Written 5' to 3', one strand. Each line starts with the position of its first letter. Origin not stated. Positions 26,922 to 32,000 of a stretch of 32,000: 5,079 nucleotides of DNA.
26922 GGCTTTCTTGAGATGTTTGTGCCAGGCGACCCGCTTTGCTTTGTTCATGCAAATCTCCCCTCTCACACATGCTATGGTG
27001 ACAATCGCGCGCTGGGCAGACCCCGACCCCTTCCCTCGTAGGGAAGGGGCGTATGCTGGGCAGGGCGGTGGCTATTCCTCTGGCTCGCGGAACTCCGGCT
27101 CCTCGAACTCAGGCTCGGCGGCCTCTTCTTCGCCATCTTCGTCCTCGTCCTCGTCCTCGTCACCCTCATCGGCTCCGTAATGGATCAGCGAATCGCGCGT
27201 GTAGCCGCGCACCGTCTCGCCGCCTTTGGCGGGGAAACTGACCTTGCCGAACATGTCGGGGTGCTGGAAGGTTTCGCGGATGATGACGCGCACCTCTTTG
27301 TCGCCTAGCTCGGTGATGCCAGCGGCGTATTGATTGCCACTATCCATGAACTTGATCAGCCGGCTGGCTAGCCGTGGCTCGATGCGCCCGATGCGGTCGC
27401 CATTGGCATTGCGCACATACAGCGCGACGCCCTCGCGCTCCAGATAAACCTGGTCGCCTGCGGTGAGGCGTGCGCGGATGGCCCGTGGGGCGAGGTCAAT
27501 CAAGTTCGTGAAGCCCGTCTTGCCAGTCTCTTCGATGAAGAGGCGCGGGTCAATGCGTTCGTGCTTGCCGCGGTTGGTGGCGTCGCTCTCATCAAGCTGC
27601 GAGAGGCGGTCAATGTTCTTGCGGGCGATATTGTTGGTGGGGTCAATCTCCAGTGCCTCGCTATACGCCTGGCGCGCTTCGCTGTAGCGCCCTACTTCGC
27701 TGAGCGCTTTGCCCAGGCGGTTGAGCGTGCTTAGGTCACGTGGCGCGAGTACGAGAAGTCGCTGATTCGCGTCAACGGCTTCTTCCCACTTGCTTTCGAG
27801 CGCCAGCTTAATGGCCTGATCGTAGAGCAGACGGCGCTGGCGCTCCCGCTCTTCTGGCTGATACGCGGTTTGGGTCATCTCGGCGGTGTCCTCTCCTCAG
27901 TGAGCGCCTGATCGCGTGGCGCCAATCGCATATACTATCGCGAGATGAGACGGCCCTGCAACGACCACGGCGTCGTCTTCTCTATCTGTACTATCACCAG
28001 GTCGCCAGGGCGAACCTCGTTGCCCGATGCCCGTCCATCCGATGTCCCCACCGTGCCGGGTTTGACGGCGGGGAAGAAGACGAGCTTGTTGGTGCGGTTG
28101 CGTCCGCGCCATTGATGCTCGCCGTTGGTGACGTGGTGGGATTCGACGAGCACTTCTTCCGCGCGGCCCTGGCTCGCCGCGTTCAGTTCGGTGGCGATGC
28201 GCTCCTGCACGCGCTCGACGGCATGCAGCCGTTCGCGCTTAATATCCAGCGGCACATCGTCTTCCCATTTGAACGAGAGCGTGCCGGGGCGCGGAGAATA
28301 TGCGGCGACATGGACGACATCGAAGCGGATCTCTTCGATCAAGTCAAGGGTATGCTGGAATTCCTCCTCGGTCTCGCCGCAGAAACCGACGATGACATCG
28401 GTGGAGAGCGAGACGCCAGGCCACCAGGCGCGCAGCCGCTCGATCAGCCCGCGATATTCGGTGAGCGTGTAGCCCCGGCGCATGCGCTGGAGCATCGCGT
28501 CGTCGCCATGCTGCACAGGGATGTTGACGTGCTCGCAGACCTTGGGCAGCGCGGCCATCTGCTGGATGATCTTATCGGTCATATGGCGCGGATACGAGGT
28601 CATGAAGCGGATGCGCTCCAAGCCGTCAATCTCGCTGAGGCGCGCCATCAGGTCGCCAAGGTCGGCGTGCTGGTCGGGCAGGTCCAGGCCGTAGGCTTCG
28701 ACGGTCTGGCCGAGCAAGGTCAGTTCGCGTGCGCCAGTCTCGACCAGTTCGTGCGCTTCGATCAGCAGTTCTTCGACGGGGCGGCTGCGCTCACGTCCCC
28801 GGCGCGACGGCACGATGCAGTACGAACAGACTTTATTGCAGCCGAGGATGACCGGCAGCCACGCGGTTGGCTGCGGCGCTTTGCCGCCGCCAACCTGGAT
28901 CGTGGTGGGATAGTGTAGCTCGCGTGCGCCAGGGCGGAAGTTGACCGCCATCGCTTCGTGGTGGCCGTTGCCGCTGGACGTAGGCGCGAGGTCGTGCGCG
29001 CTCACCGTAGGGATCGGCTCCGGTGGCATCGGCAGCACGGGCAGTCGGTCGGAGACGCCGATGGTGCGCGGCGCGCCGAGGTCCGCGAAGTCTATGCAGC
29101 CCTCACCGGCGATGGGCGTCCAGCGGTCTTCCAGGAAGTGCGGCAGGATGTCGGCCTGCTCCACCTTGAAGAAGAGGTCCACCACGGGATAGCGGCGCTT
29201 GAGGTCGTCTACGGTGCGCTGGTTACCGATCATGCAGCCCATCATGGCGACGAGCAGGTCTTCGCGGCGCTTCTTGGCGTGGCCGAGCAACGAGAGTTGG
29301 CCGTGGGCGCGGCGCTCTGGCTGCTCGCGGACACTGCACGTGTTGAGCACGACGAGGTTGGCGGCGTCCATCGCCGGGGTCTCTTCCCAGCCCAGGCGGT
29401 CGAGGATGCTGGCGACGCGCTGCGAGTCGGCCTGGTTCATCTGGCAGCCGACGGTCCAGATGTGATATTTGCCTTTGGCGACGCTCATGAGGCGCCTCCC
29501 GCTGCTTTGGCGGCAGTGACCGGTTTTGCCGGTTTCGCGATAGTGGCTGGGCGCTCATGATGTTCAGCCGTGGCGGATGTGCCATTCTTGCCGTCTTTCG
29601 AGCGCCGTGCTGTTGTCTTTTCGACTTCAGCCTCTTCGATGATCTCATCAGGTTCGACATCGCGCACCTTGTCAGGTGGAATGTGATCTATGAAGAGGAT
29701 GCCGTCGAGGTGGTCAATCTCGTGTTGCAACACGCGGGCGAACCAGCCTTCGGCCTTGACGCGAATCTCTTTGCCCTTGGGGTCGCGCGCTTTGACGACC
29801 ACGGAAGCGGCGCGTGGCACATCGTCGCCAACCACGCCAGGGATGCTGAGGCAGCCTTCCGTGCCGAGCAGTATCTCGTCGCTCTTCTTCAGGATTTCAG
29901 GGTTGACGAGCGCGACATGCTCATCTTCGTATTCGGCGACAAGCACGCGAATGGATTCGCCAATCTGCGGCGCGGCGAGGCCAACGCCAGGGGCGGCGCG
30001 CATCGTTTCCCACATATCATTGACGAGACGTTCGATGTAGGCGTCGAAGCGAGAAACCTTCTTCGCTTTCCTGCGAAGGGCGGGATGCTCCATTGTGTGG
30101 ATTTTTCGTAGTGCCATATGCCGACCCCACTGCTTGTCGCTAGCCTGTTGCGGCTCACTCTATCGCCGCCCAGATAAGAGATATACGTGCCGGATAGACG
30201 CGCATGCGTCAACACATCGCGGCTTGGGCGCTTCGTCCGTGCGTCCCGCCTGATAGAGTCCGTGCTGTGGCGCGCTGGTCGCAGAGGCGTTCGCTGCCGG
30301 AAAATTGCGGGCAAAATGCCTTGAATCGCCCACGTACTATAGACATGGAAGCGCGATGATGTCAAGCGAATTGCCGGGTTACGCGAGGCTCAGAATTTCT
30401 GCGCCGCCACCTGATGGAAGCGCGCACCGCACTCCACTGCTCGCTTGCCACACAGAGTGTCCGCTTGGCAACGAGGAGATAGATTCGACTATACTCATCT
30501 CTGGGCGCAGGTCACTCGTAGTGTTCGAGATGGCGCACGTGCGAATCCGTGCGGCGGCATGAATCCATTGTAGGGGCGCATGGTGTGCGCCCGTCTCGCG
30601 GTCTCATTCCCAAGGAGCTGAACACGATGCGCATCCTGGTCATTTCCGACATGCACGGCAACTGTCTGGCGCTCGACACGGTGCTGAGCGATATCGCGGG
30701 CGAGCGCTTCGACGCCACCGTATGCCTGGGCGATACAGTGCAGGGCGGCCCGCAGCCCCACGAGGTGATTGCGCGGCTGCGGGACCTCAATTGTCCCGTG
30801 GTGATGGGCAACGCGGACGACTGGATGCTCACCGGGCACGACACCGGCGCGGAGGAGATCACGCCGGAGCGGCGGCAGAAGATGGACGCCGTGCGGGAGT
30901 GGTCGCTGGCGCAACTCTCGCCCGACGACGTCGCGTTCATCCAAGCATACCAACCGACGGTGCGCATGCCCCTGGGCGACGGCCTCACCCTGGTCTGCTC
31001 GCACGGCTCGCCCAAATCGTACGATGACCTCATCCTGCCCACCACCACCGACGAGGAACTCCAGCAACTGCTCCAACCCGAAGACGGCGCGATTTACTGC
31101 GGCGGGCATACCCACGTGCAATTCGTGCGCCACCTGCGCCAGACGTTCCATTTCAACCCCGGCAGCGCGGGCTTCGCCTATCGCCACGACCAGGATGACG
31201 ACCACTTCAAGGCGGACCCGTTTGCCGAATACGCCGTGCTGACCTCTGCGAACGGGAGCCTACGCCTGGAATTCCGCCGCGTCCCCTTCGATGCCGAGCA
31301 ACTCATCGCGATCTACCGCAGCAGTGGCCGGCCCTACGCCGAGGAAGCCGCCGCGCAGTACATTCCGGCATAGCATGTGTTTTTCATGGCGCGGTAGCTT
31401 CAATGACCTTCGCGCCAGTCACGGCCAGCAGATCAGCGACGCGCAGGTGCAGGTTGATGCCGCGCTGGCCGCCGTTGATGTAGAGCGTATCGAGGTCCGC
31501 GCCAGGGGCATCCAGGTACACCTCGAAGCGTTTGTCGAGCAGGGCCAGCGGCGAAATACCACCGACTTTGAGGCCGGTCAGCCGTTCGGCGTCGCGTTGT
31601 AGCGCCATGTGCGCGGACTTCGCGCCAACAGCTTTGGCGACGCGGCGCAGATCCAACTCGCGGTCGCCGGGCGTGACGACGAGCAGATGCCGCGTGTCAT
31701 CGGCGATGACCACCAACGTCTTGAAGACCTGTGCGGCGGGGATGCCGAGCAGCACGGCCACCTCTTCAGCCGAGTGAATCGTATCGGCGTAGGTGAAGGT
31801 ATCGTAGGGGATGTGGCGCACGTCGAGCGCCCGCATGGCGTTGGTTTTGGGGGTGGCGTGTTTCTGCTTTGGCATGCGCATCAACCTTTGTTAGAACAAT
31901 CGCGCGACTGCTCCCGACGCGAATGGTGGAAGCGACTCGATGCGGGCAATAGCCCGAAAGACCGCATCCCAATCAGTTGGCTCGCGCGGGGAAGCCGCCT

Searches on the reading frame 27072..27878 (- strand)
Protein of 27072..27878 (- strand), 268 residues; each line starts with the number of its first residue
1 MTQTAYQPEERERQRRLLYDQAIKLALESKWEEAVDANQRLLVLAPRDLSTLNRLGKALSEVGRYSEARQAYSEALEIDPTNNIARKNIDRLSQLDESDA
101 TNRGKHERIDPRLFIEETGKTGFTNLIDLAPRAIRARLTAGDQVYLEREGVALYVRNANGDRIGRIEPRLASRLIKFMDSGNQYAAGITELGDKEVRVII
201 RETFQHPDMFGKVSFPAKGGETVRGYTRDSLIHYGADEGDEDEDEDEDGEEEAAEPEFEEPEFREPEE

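Call 33: search_protein_families(library=pfam, proteins=[window:27072-27878:-], max_evalue=0.00001)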
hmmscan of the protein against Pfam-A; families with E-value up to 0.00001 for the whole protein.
window:27072-27878:- (268 aa): 5 families
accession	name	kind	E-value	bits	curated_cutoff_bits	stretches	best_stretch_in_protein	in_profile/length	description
PF00515.34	TPR_1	-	4.9e-10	39.2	27.8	1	51-82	3-34/34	Tetratricopeptide repeat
PF07719.23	TPR_2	-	2.1e-09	37.2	27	1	52-82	4-34/34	Tetratricopeptide repeat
PF13414.12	TPR_11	-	1.9e-07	31.1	26.8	0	56-82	1-27/42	TPR repeat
PF13371.12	TPR_9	-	2.1e-06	28.1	35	1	28-86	8-66/73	Tetratricopeptide repeat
PF13181.12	TPR_8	-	6.8e-06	26.3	25.7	0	51-82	3-34/34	Tetratricopeptide repeat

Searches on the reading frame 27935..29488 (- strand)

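Call 33: search_protein_families(library=pfam, proteins=[window:27935-29488:-], max_evalue=0.00001)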
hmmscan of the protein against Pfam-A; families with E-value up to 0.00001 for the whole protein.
window:27935-29488:- (517 aa): 3 families
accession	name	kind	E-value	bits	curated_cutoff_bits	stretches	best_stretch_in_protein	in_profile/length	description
PF04055.27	Radical_SAM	-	4.8e-26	92.4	29.5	1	213-384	3-166/166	Radical SAM superfamily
PF00919.26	UPF0004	-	2.1e-21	76.2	27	1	7-107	1-97/98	Uncharacterized protein family UPF0004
PF01938.26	TRAM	-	9.4e-06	25.8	21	0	440-515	4-61/61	TRAM domain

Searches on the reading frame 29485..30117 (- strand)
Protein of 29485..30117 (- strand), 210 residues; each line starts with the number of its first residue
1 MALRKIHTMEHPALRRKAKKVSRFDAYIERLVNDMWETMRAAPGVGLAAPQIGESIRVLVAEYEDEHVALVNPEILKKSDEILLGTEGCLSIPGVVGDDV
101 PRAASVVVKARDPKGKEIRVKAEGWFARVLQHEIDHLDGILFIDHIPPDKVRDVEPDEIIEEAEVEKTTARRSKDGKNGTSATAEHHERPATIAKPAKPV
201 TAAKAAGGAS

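Call 33: search_protein_families(library=pfam, proteins=[window:29485-30117:-], max_evalue=0.00001)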
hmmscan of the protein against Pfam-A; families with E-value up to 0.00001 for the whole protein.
window:29485-30117:- (210 aa): 1 family
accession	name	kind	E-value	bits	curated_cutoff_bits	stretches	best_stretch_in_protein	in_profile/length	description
PF01327.26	Pep_deformylase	-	1.7e-49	167.8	22.8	1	4-150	2-154/156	Polypeptide deformylase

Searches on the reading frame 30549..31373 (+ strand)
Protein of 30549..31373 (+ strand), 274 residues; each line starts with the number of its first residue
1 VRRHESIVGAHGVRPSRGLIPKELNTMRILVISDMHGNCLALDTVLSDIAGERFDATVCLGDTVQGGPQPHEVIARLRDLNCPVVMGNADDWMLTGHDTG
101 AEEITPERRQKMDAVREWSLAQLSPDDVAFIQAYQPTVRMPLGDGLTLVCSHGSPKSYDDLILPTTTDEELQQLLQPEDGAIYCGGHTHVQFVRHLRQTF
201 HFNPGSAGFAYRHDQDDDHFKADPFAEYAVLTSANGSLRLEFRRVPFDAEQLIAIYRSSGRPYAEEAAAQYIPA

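Call 33: search_protein_families(library=pfam, proteins=[window:30549-31373:+], max_evalue=0.00001)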
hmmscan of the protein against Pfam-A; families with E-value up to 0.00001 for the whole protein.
window:30549-31373:+ (274 aa): 2 families
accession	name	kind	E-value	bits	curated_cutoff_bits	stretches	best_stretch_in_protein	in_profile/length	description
PF12850.12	Metallophos_2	-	1.3e-18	67.9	27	1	27-213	1-141/154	Calcineurin-like phosphoesterase superfamily domain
PF00149.33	Metallophos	-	2.2e-14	54.8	21.5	1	27-190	1-190/191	Calcineurin-like phosphoesterase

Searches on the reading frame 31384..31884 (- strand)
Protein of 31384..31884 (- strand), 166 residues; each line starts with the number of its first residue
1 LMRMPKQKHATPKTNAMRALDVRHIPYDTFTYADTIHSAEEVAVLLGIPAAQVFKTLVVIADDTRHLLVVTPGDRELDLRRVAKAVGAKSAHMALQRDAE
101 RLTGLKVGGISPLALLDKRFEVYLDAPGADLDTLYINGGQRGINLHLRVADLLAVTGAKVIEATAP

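Call 39: search_protein_families(library=pfam, proteins=[window:31384-31884:-], max_evalue=0.01)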
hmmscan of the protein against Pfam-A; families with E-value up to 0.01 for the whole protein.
window:31384-31884:- (166 aa): 1 family
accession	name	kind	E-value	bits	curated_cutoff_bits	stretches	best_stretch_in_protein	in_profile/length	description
PF04073.20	tRNA_edit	-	1.2e-27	96.9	25.5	1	36-153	4-121/123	Aminoacyl-tRNA editing domain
